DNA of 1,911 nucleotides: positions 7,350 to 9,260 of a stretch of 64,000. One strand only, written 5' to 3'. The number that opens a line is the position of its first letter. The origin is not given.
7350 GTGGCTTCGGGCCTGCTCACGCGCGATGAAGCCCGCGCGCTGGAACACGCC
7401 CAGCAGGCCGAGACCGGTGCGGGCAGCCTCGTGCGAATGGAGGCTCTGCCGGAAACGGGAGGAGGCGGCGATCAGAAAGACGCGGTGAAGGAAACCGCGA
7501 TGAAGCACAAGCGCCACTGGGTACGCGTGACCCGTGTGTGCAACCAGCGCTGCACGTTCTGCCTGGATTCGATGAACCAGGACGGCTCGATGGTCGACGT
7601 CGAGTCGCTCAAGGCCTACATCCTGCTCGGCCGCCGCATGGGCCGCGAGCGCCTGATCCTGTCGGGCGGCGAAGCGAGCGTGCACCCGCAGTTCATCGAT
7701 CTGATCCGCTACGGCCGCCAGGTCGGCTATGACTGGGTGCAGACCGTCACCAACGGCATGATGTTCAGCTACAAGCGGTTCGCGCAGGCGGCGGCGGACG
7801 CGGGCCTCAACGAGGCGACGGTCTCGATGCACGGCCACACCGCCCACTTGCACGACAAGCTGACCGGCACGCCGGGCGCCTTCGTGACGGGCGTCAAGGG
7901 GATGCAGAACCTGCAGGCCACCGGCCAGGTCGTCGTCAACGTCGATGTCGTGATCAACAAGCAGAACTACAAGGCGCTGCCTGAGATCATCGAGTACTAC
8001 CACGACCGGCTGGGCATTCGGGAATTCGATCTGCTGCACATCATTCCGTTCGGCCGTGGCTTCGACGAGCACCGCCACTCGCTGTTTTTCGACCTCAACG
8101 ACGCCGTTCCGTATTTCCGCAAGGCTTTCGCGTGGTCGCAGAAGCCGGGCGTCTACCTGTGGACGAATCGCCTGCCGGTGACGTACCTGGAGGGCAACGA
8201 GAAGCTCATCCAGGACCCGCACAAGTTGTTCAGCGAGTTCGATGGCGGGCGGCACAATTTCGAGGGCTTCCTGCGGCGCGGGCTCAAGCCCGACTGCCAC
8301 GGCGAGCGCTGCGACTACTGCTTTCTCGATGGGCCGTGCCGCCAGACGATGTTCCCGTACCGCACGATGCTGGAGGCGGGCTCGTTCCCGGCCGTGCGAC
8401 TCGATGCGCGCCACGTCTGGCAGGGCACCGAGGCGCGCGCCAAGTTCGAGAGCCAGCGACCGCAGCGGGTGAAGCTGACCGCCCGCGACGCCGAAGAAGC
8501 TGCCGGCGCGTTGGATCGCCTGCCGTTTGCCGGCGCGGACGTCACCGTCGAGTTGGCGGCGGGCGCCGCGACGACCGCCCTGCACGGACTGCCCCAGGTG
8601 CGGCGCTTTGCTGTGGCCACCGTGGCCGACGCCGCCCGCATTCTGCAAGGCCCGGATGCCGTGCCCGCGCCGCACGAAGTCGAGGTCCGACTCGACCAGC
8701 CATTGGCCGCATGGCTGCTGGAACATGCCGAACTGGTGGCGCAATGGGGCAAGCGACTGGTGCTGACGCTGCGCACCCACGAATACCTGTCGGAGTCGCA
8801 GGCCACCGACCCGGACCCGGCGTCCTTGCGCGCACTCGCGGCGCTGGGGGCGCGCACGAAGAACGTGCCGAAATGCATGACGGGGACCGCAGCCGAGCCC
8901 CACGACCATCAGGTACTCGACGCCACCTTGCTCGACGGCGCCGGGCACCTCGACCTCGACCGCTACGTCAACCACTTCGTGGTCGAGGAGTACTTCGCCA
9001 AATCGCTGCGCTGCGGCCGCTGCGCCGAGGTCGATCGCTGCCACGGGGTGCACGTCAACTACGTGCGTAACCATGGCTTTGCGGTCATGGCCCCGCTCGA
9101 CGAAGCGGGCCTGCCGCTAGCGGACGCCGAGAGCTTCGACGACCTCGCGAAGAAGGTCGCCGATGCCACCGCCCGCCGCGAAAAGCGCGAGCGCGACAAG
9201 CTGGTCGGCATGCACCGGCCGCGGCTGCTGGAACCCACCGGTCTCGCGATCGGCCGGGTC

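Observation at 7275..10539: Tandem paralogous radical SAMs sharing an H-x-H-x3-L-x2-LTGTPG block; the first has an in-frame 75-aa leader-like N-terminus and a split SPASM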

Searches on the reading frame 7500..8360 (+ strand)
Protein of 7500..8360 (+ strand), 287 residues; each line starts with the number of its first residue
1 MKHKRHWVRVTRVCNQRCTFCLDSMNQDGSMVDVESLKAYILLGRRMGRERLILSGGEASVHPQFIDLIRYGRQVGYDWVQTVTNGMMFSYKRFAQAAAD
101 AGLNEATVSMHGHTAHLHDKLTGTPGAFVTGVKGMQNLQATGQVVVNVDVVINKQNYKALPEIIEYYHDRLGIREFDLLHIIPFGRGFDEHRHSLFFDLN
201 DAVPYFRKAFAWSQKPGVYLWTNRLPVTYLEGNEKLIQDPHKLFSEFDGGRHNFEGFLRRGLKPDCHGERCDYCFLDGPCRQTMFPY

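Call 72: search_solved_structures(query=window:7500-8360:+, max_evalue=0.001, show_alignments=4)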
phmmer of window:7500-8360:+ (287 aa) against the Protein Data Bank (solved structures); distinct sequences matched with E-value up to 0.001: 12.
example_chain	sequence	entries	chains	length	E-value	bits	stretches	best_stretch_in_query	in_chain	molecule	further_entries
7vob_C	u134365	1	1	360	2e-16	63.4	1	6-179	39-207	Cytosylglucuronate decarboxylase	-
7voc_C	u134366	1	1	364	2e-16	63.3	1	6-179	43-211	Cytosylglucuronate decarboxylase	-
6efn_A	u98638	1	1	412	3.2e-05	26.5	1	9-187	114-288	Sporulation killing factor maturation protein SkfB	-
9dfu_A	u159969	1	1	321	3.4e-05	26.5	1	10-89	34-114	Radical SAM core domain-containing protein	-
7tol_A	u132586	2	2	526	4.3e-05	26.1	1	9-112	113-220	glycerol dibiphytanyl glycerol tetraether - macrocyclic archaeol synthase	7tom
9dfn_A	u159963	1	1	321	4.6e-05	26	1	10-89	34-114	Radical SAM core domain-containing protein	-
8wm2_A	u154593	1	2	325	6.8e-05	25.5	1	9-111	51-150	Fe-S radical SAM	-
7n7h_A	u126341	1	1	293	8e-05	25.2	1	10-90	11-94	VIPERIN-LIKE ENZYME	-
6b4c_A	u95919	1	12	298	0.00075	22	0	10-94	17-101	Viperin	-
9dfw_A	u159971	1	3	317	0.00078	22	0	10-94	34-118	Radical SAM core domain-containing protein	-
9dgw_A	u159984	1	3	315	0.00079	22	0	10-94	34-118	Radical SAM core domain-containing protein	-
7n7i_A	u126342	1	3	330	0.0008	22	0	10-94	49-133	Viperin-like enzyme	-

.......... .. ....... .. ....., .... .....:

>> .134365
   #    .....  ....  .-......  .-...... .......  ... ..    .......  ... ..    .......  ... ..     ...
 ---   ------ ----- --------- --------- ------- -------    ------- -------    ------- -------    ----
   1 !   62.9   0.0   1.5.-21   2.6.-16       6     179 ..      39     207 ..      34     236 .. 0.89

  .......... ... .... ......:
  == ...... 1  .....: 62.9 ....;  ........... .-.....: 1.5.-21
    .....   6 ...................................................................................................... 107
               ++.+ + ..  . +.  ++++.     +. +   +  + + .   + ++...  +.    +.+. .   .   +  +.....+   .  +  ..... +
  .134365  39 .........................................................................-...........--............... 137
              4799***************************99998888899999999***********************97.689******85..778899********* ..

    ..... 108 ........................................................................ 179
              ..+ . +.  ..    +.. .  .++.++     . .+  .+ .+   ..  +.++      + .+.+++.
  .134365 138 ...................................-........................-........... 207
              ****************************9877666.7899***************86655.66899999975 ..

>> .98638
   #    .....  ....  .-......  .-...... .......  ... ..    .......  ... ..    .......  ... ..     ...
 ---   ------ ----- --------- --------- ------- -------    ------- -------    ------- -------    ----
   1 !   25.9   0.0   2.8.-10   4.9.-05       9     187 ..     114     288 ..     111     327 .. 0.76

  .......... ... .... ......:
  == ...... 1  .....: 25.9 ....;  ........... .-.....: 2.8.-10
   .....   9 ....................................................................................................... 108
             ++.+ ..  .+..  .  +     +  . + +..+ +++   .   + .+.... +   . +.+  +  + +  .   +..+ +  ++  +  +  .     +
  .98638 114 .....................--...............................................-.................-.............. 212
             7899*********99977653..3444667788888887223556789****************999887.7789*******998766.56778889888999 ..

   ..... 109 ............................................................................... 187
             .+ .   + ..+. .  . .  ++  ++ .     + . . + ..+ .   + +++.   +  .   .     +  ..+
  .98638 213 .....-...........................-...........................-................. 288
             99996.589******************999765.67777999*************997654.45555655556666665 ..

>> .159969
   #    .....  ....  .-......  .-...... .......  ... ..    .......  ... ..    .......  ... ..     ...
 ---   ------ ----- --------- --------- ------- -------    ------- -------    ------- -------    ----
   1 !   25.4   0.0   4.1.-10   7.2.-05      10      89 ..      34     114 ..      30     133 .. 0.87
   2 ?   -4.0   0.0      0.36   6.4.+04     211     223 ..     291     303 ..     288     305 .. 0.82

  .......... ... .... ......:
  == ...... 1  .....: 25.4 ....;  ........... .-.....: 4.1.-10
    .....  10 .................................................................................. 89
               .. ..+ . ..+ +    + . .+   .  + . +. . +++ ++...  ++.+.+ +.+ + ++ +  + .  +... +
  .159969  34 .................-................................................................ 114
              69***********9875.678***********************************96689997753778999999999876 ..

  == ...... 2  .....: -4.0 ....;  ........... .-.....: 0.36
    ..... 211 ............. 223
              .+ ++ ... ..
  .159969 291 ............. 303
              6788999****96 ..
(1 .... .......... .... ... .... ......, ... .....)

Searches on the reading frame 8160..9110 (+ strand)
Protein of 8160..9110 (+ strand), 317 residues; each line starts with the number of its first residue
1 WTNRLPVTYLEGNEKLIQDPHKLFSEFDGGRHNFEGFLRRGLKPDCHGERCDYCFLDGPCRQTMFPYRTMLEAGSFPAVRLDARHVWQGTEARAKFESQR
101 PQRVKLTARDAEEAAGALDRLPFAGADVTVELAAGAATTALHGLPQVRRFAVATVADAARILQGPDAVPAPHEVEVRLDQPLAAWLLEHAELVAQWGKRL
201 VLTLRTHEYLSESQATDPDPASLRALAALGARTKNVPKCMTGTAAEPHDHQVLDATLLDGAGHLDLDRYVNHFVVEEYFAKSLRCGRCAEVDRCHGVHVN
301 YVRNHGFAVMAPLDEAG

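Call 64: predict_structure(alignment_id=A4)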
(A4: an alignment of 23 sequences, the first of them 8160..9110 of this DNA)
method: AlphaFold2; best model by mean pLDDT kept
length: 317 residues; sequences in the alignment: 23
mean_pLDDT: 93.5   pTM: 0.90
mean pLDDT of the five models: 93.5, 93.3, 92.9, 88.6, 86.1
residues with pLDDT >= 90: 254; 70-90: 59; 50-70: 2; < 50: 2
segments of 3 or more residues with pLDDT < 50: none
pLDDT, mean of each block of 10 residues (from residue 1): 72 86 90 96 87 86 96 98 97 98 98 97 96 97 96 98 95 97 98 96 95 96 96 93 86 98 97 95 90 92 92 85
secondary structure, 60 per line:
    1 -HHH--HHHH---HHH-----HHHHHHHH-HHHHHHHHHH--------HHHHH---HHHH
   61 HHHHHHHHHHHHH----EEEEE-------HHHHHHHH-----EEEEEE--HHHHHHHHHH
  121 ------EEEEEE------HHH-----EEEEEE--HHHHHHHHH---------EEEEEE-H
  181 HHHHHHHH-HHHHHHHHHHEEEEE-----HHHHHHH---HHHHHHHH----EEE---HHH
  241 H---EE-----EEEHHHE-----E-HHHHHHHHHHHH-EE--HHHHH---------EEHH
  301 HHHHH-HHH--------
elements in order: H7-10 H22-29 H31-40 H49-53 H57-73 E78-82 H90-97 E103-108 H111-120 E127-132 E147-152 H155-163 E173-178 H180-188 H190-199 E200-204 H210-216 H220-227 E232-234 H238-241 E252-254 H266-277 H283-287 H299-305

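Call 66: fold_search(model_id=the predicted structure, library=pdb)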
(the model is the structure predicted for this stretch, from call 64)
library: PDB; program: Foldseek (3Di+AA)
matches with E <= 10: 721; with E <= 0.001: 0
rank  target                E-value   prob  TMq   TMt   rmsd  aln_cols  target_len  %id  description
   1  8kc8                  5.0e-03  0.97  0.34  0.43   7.2       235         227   16  De novo design protein -T11 (released 2024-08-07)
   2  3vzy_A                5.6e-03  0.97  0.31  0.40   7.4       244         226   11  Crystal structure of PcrB complexed with G1P from bacillus subtilis subap. subtilis str. 168 (released 2012-12-26)
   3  3vzx_A                6.7e-03  0.97  0.32  0.40   7.2       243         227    9  Crystal structure of PcrB from bacillus subtilis subap. subtilis str. 168 (released 2012-12-26)
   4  4xp7                  9.1e-03  0.82  0.30  0.30   9.9       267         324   11  Crystal structure of Human tRNA dihydrouridine synthase 2 (released 2015-01-28)
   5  4naf_A                1.5e-02  0.82  0.28  0.36   8.8       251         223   10  PrcB from Geobacillus kaustophilus, apo structure (released 2014-06-25)
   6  2x16_B                1.8e-02  0.84  0.31  0.38   8.1       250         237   11  Crystallographic binding studies with an engineered monomeric variant of triosephosphate isomerase (released 2009-12-29)
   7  8ruw_B                2.2e-02  0.63  0.26  0.33   9.6       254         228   10  Crystal structure of Archaeoglobus fulgidus (S)-3-O-geranylgeranylglyceryl phosphate synthase (released 2024-10-16)
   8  5lhf_A                2.5e-02  0.80  0.28  0.39   8.4       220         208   12  Phosphoribosyl anthranilate isomerase from Thermococcus kodakaraensis (released 2016-11-09)
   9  1tjr_A                3.4e-02  0.75  0.32  0.37  10.1       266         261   10  Crystal structure of wild-type BX1 complexed with a sulfate ion (released 2005-08-30)
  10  7p12                  4.1e-02  0.89  0.29  0.45   6.9       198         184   17  DeNovoTIM13-SB, a de novo designed TIM barrel with a salt-bridge cluster (released 2021-12-15)
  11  5lhf_B                4.3e-02  0.69  0.29  0.39   8.2       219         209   14  Phosphoribosyl anthranilate isomerase from Thermococcus kodakaraensis (released 2016-11-09)
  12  2x1r_A                4.3e-02  0.66  0.31  0.39   8.3       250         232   11  Crystallographic binding studies with an engineered monomeric variant of triosephosphate isomerase (released 2010-01-26)
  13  5a6j_B                4.3e-02  0.54  0.26  0.15   9.0       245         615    9  GH20C, Beta-hexosaminidase from Streptococcus pneumoniae (released 2015-09-23)
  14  1mss_A                4.6e-02  0.75  0.33  0.39   7.9       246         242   12  LARGE SCALE STRUCTURAL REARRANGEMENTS OF THE FRONT LOOPS IN MONOMERISED TRIOSEPHOSPHATE ISOMERASE, AS DEDUCED FROM THE (released 1994-09-30)
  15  4pcf_B                4.6e-02  0.60  0.30  0.36   8.1       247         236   12  Structure-based protein engineering of a monomeric triosephosphate isomerase towards changing substrate specificity (released 2015-04-22)
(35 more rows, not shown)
